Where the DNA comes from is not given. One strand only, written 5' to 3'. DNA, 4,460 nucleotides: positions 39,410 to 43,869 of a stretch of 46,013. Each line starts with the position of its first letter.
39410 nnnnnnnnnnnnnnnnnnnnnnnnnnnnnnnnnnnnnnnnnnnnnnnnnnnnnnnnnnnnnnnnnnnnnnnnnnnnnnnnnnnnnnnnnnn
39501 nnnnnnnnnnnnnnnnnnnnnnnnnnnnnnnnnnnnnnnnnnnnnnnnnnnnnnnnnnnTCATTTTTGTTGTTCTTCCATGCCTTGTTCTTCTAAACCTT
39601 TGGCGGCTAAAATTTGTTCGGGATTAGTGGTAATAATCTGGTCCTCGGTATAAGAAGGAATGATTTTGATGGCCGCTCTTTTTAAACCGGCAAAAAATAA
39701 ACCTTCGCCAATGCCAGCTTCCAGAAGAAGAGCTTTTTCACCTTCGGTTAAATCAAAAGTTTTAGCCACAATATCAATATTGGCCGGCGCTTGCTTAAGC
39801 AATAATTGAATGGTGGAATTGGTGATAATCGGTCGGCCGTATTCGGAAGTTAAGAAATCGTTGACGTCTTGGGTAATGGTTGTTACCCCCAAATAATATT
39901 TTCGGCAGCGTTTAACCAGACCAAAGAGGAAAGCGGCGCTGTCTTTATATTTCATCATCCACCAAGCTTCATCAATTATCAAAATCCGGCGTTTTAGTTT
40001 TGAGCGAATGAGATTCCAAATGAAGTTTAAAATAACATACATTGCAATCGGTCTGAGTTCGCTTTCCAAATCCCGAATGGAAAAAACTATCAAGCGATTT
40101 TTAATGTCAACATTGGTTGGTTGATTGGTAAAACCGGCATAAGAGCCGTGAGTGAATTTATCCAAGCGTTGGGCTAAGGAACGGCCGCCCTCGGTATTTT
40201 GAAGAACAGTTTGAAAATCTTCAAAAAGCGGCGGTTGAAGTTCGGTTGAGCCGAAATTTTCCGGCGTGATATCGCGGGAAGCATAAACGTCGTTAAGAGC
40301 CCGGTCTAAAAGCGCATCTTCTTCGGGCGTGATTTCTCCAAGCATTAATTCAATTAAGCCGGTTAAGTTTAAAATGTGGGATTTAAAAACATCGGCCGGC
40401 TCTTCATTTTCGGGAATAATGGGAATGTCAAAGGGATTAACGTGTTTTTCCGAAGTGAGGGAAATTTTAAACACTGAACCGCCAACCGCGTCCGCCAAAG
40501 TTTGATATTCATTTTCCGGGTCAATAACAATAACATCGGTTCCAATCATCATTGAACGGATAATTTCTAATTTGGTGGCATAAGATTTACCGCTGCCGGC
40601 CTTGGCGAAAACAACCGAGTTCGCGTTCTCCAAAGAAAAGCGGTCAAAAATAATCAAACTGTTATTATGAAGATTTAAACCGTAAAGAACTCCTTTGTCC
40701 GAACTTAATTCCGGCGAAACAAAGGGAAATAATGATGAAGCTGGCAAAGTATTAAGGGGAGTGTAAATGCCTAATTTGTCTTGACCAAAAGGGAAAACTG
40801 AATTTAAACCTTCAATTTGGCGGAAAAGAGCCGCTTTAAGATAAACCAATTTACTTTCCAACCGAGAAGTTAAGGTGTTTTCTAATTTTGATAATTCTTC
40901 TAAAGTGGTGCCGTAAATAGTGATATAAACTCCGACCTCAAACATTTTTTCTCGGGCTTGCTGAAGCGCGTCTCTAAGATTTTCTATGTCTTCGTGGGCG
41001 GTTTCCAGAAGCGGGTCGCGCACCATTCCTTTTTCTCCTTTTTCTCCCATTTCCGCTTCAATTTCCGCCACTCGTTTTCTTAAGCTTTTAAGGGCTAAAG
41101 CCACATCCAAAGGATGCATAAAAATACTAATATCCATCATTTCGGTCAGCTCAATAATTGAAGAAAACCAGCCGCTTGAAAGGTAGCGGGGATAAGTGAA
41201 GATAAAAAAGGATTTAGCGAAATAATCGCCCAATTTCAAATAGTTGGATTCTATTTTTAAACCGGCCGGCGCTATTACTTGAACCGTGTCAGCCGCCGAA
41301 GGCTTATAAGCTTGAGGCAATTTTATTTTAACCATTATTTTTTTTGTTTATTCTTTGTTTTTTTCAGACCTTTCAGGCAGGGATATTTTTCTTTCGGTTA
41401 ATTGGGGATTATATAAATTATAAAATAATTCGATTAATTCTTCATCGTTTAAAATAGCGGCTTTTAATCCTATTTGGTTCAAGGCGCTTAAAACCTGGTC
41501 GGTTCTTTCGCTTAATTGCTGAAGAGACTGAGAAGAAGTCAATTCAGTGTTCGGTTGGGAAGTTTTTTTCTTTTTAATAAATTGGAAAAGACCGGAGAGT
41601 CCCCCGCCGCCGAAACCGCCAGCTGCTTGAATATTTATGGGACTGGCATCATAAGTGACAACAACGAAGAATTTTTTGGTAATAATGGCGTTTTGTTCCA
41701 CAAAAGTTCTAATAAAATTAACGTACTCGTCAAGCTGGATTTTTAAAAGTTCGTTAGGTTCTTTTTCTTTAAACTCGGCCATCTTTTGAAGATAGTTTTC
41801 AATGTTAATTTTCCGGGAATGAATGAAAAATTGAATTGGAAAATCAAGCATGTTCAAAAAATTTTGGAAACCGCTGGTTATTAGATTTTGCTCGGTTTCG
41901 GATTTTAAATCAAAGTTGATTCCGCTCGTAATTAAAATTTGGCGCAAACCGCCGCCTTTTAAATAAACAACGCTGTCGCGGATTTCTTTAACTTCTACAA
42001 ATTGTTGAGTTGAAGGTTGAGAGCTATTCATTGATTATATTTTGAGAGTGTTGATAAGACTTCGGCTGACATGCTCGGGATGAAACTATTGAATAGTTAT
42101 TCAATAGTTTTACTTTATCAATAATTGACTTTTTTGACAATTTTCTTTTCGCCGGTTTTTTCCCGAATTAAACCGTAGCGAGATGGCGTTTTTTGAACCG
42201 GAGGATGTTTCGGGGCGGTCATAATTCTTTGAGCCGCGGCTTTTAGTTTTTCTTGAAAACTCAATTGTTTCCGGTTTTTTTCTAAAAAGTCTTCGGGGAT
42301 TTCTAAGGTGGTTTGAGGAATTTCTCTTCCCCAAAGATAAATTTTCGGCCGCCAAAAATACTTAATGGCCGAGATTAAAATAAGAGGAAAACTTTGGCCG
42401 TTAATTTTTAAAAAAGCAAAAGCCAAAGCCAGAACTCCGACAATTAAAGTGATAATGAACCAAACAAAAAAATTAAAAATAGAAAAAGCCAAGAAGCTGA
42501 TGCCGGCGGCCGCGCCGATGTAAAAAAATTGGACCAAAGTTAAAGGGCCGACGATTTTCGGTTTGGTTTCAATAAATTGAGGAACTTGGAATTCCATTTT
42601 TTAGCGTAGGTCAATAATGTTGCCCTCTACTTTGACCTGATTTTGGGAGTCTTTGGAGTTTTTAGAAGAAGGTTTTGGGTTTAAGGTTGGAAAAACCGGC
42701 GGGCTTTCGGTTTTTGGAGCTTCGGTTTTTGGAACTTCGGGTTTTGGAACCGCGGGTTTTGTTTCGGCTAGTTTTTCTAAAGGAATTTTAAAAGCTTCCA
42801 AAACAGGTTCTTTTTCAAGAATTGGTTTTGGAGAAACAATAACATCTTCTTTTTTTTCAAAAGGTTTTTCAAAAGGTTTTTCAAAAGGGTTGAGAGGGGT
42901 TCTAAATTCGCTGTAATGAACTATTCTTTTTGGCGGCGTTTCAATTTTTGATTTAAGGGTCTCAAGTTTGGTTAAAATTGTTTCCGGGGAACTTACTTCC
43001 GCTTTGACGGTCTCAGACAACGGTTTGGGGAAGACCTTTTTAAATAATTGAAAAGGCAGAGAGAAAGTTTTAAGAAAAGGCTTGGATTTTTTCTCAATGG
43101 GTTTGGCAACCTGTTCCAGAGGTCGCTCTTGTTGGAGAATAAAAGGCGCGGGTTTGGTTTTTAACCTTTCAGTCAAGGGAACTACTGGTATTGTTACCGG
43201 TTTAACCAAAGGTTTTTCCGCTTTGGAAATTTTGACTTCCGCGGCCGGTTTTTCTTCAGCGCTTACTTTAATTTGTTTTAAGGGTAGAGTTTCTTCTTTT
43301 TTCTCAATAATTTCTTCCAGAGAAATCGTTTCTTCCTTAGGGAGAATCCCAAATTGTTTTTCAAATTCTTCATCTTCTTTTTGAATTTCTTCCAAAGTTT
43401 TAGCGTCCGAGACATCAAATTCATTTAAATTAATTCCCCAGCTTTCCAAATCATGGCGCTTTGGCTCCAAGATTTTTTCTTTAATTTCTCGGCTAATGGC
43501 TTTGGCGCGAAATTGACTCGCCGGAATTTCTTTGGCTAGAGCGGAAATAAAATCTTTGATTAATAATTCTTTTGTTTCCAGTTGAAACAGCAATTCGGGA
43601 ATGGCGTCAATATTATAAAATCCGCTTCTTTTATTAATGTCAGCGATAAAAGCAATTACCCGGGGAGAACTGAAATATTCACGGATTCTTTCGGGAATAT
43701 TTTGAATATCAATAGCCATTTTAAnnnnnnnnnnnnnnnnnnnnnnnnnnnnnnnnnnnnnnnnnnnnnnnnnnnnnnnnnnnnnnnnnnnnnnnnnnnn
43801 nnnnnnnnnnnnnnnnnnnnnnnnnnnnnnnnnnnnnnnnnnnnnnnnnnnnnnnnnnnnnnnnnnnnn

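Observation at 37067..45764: Compact type IV secretion-like operon lacking recognisable DNA-processing and outer components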

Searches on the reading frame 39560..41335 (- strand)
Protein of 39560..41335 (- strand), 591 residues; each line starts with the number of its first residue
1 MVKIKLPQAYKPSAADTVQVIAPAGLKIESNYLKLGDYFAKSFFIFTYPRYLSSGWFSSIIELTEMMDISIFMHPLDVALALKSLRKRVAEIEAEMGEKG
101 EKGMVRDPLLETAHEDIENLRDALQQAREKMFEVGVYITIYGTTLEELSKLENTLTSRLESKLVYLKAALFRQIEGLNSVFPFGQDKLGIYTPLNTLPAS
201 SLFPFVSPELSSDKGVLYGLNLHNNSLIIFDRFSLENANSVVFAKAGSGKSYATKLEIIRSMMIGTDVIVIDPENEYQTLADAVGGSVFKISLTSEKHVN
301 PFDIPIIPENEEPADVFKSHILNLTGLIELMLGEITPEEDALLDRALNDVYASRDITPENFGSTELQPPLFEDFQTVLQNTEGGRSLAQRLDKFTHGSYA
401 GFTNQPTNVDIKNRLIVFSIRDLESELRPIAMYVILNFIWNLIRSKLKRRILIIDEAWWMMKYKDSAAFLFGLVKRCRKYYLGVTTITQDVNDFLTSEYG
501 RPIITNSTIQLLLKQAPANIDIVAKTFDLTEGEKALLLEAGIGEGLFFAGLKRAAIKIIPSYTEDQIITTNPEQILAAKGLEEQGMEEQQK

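Call 3: search_protein_families(library=pfam, proteins=[window:39560-41335:-], max_evalue=1)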
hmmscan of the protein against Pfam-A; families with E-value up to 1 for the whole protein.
window:39560-41335:- (591 aa): 3 families
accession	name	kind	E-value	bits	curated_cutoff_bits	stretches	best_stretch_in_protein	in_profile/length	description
PF19044.6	P-loop_TraG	-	1.1e-24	87.3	25.8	1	235-538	27-343/413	TraG P-loop domain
PF12846.13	AAA_10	-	2.4e-11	43.7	27.5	1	236-500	20-292/362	AAA-like domain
PF01935.23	DUF87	-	6.2e-08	33.4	23.2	1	242-308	28-84/220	Helicase HerA, central domain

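Call 17: find_related_loci(query=window:39560-41335:-, collection=genome_contigs, flank=10000)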
Query window:39560-41335:- (591 aa) in genome_contigs; peptide patterns used: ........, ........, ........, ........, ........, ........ (x = any residue, [..] = any of these).
600 stretches matched a pattern (row limit reached: there are more); 586 encode a relative of the query (tblastn E <= 1e-3); the best 80 are kept; 80 distinct loci.
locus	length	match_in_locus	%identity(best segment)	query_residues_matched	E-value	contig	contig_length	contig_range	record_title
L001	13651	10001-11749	76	2-583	0e+0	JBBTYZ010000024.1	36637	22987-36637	MAG: Patescibacteria group bacterium isolate H51-bin148_1 H51_bin148_1_000000000024, whole genome shotgun sequence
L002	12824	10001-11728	77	10-584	0e+0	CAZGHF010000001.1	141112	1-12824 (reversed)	MAG TPA_asm: uncultured Candidatus Saccharibacteria bacterium isolate SRP179991_co3_11 genome assembly, contig: NODE_11_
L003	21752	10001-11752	74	2-584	0e+0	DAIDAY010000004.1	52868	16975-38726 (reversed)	MAG TPA_asm: bacterium isolate clean1852 NODE_4_length_52868_cov_6.789139, whole genome shotgun sequence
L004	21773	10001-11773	73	4-591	0e+0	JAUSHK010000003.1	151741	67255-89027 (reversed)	MAG: Candidatus Jorgensenbacteria bacterium isolate E14_metabat.bin.188 E14_k141_1061431, whole genome shotgun sequence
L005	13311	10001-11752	72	2-584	0e+0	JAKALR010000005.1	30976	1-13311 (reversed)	MAG: bacterium isolate WY5.bin131 NODE_2129_length_30976_cov_2.077118, whole genome shotgun sequence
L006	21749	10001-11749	73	2-583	0e+0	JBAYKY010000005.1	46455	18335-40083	MAG: Candidatus Paceibacterota bacterium isolate SO_2016_GW1_90 scaffold01476_OW334_2016, whole genome shotgun sequence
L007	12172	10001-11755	74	1-584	0e+0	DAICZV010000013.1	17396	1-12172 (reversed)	MAG TPA_asm: bacterium isolate clean1825 NODE_13_length_17396_cov_3.777239, whole genome shotgun sequence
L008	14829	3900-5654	72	2-585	0e+0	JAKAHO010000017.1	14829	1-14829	MAG: bacterium isolate WY3.bin113 NODE_7097_length_14829_cov_5.887022, whole genome shotgun sequence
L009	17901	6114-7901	73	1-591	0e+0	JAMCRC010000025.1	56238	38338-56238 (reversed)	MAG: Patescibacteria group bacterium isolate FK_Sedi_A_Bin.289 NODE_951_length_56238_cov_2.76518, whole genome shotgun s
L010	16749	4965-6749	71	2-591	0e+0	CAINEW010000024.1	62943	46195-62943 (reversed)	uncultured bacterium isolate LaPlata_bin-0818 genome assembly, contig: bin-0818:24/29, whole genome shotgun sequence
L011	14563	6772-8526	72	1-583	0e+0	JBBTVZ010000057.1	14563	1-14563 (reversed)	MAG: Patescibacteria group bacterium isolate H43-bin074_1 H43_bin074_1_000000000057, whole genome shotgun sequence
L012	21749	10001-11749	71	1-581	0e+0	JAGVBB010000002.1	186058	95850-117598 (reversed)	MAG: Candidatus Paceibacterota bacterium isolate DeMMO6_41 c_000000010009, whole genome shotgun sequence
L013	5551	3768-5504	70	6-583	0e+0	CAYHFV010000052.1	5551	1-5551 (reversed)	MAG TPA_asm: uncultured Candidatus Saccharibacteria bacterium isolate ERP119705_co12_143 genome assembly, contig: NODE_1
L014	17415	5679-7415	70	1-579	0e+0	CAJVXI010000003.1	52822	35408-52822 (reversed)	TPA_asm: uncultured bacterium isolate DRR093005_bin.15_MetaBAT_v2.12.1_MAG genome assembly, contig: NODE_290_length_5282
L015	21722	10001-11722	71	12-584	0e+0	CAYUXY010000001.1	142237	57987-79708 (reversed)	MAG TPA_asm: uncultured Candidatus Saccharibacteria bacterium isolate SRP192927_co6_767 genome assembly, contig: NODE_57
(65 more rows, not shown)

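Call 21: search_protein_families(library=ncbifam, proteins=[window:39560-41335:-], max_evalue=1)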
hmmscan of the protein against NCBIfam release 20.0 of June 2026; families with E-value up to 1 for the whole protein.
window:39560-41335:- (591 aa): 12 families
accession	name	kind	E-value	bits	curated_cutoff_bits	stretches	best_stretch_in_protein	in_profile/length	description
NF045971.1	conju_CD1110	equivalog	1.4e-113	380.6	325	1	11-551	181-729/752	VirB4-like conjugal transfer ATPase, CD1110 family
NF045975.1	VirB4_plasma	equivalog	9.6e-85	285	590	1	18-568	296-893/894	Mbov_0397 family ICE element conjugal transfer ATPase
TIGR02746.1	TraC-F-type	equivalog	7.9e-48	163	567.05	1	106-535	291-731/800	type IV secretion system protein TraC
TIGR00929.1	VirB4_CagE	subfamily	1.8e-27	96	643.1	1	218-537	424-724/792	VirB4 family type IV secretion/conjugal transfer ATPase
TIGR03783.1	Bac_Flav_CT_G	subfamily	2.5e-17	62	261.55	1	235-539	436-759/829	TraG family conjugative transposon ATPase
NF041017.1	DNA_import_CedB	equivalog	1.8e-11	43.4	700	2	411-494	431-519/590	DNA import protein CedB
NF010278.0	PRK13721.1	subfamily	4.9e-11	41.2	1177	1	111-517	342-763/874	type IV secretion system protein TraC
NF052333.1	ATPase_TcpF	exception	3.5e-07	28.5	1100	2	113-301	328-529/813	conjugal transfer ATPase TcpF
NF010473.0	PRK13898.1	equivalog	0.00018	19.7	1050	1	382-539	574-733/801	type IV secretion system ATPase VirB4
NF053655.1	CedD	equivalog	0.00019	20.2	600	2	426-490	395-459/527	DNA-translocating ATPase CedD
NF010447.0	PRK13873.1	equivalog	0.0002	19.4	1020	1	397-520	586-709/815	conjugal transfer protein TrbE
TIGR03743.1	SXT_TraD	subfamily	0.1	11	366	1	232-277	170-215/636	conjugative transfer system coupling protein TraD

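Call 60: search_solved_structures(query=window:39560-41335:-, max_evalue=0.001)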
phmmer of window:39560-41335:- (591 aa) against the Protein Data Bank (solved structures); distinct sequences matched with E-value up to 0.001: 1.
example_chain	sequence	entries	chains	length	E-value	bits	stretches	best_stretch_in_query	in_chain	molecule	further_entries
4ag5_A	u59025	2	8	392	4.4e-44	154.4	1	235-569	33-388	TYPE IV SECRETORY PATHWAY VIRB4 COMPONENTS-LIKE PROTEIN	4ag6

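Call 61: search_dna_similar(query=window:39560-41335:-, collection=plasmids, mode=protein, max_rows=15)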
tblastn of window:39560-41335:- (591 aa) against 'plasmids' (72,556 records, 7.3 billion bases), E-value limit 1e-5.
Records with a match: 3344; places in all: 3412; records where one place covers at least 80% of the query: 1193.
Best place of each record, by identity: <60% 3344.
By first word of the organism name: Bacillus 410; Klebsiella 305; Acinetobacter 248; Enterococcus 243; Staphylococcus 175; Escherichia 158; Pseudomonas 157; Salmonella 120; Citrobacter 116; Lactiplantibacillus 93; and 235 more.
By predicted mobility (MOB-suite, as given by PLSDB): conjugative 2263; non-mobilizable 861; mobilizable 220.
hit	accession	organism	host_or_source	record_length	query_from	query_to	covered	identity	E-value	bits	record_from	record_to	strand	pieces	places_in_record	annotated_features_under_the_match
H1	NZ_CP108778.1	Embleya sp. NBC_00896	-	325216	3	575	97%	33.7%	1e-85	298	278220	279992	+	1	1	ATP-binding protein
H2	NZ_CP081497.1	Streptomyces sp. BHT-5-2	whole organism,plant soil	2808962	7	575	96%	32.6%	3e-77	274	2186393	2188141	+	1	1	none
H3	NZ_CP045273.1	Priestia megaterium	pure culture,Paper surface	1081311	20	574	94%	33.2%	2e-41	299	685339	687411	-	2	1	none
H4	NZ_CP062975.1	Pontibacillus sp. ALD_SL1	mangrove mud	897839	20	575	94%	32.3%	8e-91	314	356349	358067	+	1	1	VirB4-like conjugal transfer ATPase, CD1110 family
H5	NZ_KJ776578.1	Clostridium botulinum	-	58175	11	579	96%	30.6%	8e-69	249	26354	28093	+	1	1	VirB4-like conjugal transfer ATPase, CD1110 family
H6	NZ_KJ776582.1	Clostridium botulinum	-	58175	11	579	96%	30.6%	8e-69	249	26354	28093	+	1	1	VirB4-like conjugal transfer ATPase, CD1110 family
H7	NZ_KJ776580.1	Clostridium botulinum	-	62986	11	579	96%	30.6%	8e-69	249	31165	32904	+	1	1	VirB4-like conjugal transfer ATPase, CD1110 family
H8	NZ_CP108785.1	Embleya sp. NBC_00888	-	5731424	13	530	88%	32.2%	2e-72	260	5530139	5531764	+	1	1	none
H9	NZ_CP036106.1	Bacillus mycoides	cell culture,soil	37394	8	574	96%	29.1%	8e-49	190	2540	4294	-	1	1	DUF87 domain-containing protein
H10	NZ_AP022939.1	Bacillus cereus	-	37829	21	574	94%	29.5%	6e-50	194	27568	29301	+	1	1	DUF87 domain-containing protein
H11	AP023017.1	Bacillus cereus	-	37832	21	574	94%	29.5%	6e-50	194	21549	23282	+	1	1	traE: conjugal transfer protein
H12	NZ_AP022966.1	Bacillus cereus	-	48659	8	574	96%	28.4%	3e-47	186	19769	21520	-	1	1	DUF87 domain-containing protein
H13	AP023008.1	Bacillus cereus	-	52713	8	574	96%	28.4%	3e-47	186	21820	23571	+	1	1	hypothetical protein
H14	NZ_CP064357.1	Miltoncostaea oceani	pure culture,marine sediment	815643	14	591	98%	27.8%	5e-59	221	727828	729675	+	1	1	DUF87 domain-containing protein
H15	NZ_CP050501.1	Lacticaseibacillus paracasei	Single cell,Animal feed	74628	11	587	98%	27.8%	5e-53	203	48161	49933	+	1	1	VirB4-like conjugal transfer ATPase, CD1110 family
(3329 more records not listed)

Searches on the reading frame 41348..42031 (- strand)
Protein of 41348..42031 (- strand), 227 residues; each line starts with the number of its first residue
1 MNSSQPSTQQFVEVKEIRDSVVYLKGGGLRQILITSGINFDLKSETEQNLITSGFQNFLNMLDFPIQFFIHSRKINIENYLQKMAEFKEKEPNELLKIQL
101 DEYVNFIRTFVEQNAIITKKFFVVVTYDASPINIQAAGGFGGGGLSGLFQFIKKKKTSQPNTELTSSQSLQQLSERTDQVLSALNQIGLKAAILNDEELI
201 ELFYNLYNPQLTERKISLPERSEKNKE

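Call 3: search_protein_families(library=pfam, proteins=[window:41348-42031:-], max_evalue=1)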
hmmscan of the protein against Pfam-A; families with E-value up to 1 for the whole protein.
window:41348-42031:- (227 aa): 2 families
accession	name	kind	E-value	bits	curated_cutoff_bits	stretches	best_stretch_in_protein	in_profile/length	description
PF11130.14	TraC_F_IV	-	0.0064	16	28.1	1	160-211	125-174/375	TraC protein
PF03523.18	Macscav_rec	-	0.35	11.2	25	0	44-63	9-29/49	Macrophage scavenger receptor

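Call 21: search_protein_families(library=ncbifam, proteins=[window:41348-42031:-], max_evalue=1)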
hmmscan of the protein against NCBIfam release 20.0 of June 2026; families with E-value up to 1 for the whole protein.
window:41348-42031:- (227 aa): 4 families
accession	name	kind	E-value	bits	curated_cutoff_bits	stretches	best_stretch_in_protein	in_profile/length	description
NF041427.1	TrsD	subfamily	1.2e-08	35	200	1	7-126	14-143/201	TrsD/TraD family conjugative transfer protein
NF045975.1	VirB4_plasma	equivalog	5.9e-08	30.9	590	2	3-126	99-234/894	Mbov_0397 family ICE element conjugal transfer ATPase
NF004041.0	PRK05541.1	subfamily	0.076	13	127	1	14-63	31-78/176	adenylyl-sulfate kinase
NF004884.0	PRK06245.1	equivalog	0.081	11.8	209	1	5-63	37-96/340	7,8-didemethyl-8-hydroxy-5-deazariboflavin synthase subunit CofG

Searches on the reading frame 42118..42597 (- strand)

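Call 3: search_protein_families(library=pfam, proteins=[window:42118-42597:-], max_evalue=1)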
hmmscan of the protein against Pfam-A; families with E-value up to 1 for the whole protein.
window:42118-42597:- (159 aa): 4 families
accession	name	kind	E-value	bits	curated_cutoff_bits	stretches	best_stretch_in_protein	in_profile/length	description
PF12666.12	PrgI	-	4e-07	30.9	27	1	5-87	2-89/91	PrgI family protein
PF03600.22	CitMHS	-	0.0095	15.5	31.9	1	24-109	144-183/336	Citrate transporter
PF12648.12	TcpE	-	0.03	15.2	29.9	1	18-86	23-93/100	TcpE family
PF07850.20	Renin_r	-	0.25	11.8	27.8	1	39-65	34-60/79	Renin receptor-like transmembrane spanning segment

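Call 21: search_protein_families(library=ncbifam, proteins=[window:42118-42597:-], max_evalue=1)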
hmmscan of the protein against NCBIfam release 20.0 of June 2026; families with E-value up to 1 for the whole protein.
window:42118-42597:- (159 aa): 2 families
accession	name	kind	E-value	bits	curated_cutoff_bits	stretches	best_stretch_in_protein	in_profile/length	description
NF045975.1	VirB4_plasma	equivalog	0.0053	14.5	590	1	20-110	19-118/894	Mbov_0397 family ICE element conjugal transfer ATPase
NF042935.1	SCO6880_fam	subfamily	0.057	12.3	60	1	11-82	9-79/477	SCO6880 family protein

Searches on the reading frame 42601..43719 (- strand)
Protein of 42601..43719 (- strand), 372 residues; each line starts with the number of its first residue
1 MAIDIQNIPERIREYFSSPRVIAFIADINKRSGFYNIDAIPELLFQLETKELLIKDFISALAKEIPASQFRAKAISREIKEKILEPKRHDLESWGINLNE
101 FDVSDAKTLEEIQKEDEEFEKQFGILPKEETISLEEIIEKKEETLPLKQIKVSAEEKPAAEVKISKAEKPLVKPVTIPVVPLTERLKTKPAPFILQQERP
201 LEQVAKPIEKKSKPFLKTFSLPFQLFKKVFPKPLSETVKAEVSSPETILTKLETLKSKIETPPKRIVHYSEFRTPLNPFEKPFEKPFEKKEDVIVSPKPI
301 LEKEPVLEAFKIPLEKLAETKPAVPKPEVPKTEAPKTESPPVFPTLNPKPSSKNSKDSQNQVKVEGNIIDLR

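Call 3: search_protein_families(library=pfam, proteins=[window:42601-43719:-], max_evalue=1)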
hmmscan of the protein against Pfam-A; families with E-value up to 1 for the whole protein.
window:42601-43719:- (372 aa): 0 families

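Call 21: search_protein_families(library=ncbifam, proteins=[window:42601-43719:-], max_evalue=1)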
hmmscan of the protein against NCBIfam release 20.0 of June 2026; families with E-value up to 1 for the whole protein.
window:42601-43719:- (372 aa): 0 families
